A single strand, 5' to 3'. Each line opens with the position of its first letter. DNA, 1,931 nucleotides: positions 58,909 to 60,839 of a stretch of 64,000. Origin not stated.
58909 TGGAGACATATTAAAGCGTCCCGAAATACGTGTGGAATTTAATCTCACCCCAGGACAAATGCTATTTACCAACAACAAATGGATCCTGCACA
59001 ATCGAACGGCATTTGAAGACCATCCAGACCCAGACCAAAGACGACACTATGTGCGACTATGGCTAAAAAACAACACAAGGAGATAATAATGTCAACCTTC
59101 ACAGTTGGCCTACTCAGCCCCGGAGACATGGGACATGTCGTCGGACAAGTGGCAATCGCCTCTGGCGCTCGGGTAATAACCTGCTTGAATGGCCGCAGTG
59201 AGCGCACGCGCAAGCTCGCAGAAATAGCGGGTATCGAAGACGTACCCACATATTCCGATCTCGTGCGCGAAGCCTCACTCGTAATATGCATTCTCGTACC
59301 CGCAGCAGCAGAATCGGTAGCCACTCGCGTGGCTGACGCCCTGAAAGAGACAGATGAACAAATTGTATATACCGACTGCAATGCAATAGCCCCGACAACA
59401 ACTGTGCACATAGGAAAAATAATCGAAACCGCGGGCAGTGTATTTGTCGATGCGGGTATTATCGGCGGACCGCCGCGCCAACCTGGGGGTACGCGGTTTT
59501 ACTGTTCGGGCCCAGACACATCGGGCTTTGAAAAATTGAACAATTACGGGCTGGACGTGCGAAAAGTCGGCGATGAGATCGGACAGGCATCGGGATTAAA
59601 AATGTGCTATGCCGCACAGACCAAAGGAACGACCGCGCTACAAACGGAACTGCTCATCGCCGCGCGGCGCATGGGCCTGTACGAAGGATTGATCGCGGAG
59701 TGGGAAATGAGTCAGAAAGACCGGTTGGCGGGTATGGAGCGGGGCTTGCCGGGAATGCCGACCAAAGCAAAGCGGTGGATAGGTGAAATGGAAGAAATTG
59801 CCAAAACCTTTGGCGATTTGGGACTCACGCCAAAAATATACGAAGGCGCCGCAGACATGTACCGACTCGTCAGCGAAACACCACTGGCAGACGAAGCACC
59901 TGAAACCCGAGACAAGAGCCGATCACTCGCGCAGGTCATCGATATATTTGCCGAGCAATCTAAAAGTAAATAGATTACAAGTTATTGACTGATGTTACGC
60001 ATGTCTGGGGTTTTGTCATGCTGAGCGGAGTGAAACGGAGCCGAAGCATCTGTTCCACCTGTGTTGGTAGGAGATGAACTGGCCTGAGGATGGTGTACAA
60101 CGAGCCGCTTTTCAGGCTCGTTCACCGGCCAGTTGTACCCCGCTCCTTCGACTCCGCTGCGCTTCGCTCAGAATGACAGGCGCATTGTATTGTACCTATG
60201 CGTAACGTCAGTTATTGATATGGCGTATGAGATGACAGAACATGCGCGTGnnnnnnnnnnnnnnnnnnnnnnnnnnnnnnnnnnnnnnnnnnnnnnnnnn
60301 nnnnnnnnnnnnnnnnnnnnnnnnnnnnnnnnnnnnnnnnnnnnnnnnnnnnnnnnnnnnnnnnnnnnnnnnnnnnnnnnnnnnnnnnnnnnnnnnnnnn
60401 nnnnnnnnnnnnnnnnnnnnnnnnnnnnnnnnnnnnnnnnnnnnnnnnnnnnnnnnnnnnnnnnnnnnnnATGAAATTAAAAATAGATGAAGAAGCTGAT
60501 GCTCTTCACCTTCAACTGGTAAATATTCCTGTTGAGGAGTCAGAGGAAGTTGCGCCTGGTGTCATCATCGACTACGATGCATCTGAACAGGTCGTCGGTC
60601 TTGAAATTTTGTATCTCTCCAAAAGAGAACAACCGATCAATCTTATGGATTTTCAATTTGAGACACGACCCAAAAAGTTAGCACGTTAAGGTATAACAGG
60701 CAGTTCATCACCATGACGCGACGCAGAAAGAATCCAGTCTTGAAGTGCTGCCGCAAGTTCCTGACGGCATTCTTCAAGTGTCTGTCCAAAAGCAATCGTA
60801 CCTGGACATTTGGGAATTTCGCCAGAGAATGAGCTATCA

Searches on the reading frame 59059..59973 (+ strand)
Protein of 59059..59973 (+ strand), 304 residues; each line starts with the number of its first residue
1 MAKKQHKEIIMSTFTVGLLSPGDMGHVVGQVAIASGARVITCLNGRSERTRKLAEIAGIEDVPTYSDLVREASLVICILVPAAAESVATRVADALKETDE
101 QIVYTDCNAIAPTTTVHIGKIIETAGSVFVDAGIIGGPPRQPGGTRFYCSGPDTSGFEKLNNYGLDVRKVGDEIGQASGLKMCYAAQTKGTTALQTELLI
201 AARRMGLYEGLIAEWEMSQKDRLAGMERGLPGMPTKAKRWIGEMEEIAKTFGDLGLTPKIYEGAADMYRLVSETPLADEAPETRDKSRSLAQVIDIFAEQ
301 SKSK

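Call 17: find_encoding_contigs(protein=window:59059-59973:+, flank=10000, max_places=6)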
Protein window:59059-59973:+ (304 aa): no gene with exactly this product is on record in the collection.

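Call 27: search_protein_families(library=pfam, proteins=[window:59059-59973:+], max_evalue=0.01)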
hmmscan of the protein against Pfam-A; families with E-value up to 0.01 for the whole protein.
window:59059-59973:+ (304 aa): 3 families
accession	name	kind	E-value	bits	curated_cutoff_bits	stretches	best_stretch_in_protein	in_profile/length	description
PF09130.16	DUF1932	-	3.3e-20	72.2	25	1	202-271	1-70/70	Domain of unknown function (DUF1932)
PF03446.21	NAD_binding_2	-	1.6e-09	38.4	21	1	16-154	2-140/161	NAD binding domain of 6-phosphogluconate dehydrogenase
PF03807.23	F420_oxidored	-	2.8e-05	25.1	21.6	1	15-97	1-85/94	NADP oxidoreductase coenzyme F420-dependent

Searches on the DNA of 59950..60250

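Call 24: search_rna_families(source=window, start=59950, end=60250, threshold=evalue, max_evalue=10, show_alignments=3)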
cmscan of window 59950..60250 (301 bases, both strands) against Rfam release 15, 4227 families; matches with E-value up to 10: 3.
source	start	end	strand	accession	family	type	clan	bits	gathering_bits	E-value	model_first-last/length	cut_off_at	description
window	60073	60126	+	RF01945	mir-1388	Gene; miRNA;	-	18.5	58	0.24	20-74/93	no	mir-1388 microRNA precursor family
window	60101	60125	-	RF03446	mir-2954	Gene; miRNA;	-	13.4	96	8.2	1-63/63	no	mir-2954 microRNA precursor family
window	60078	60224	+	RF02135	HTT-AS1_2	Gene; lncRNA;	-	13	100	9.5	1-175/175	no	HTT antisense RNA 1 conserved region 2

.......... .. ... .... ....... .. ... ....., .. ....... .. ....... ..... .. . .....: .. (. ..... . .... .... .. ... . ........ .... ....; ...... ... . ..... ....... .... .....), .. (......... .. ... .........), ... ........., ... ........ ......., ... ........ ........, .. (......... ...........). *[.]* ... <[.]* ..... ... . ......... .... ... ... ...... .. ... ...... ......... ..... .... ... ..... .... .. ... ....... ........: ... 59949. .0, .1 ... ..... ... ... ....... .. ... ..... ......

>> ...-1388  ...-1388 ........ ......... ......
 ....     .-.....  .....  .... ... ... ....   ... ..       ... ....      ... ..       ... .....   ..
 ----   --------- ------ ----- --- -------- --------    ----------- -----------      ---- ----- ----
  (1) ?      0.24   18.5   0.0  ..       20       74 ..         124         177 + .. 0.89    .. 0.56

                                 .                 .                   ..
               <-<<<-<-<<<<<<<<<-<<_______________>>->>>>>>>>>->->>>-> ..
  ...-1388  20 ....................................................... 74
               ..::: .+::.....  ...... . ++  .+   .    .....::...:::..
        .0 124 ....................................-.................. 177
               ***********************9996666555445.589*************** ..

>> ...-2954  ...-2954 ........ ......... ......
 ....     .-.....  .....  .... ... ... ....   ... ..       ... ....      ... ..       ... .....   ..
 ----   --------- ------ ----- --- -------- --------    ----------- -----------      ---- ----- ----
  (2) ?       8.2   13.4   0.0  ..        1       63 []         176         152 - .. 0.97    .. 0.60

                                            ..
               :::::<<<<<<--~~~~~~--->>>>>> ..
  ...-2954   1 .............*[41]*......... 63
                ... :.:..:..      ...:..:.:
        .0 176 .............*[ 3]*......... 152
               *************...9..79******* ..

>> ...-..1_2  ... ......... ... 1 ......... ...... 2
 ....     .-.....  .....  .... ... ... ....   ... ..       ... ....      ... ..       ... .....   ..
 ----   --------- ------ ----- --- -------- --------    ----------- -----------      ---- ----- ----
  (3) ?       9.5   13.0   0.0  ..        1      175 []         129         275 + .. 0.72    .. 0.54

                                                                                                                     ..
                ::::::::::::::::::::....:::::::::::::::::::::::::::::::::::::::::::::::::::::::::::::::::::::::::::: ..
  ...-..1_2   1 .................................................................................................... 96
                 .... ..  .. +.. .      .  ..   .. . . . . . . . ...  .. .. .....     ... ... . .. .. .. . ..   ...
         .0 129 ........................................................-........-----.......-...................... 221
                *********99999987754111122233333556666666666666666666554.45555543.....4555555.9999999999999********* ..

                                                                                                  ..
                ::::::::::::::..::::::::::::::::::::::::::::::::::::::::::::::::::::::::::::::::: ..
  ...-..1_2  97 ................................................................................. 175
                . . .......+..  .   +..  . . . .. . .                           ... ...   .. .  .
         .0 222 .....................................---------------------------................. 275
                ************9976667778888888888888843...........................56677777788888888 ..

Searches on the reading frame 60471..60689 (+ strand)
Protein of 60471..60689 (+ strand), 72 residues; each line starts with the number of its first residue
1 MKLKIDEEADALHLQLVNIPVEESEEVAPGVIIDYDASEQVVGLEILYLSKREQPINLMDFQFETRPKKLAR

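Call 27: search_protein_families(library=pfam, proteins=[window:60471-60689:+], max_evalue=0.01)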
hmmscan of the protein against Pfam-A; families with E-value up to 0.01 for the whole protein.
window:60471-60689:+ (72 aa): 1 family
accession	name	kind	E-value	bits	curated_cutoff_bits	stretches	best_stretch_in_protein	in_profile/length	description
PF10049.14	DUF2283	-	5.4e-15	55.7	23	1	2-49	1-48/49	Protein of unknown function (DUF2283)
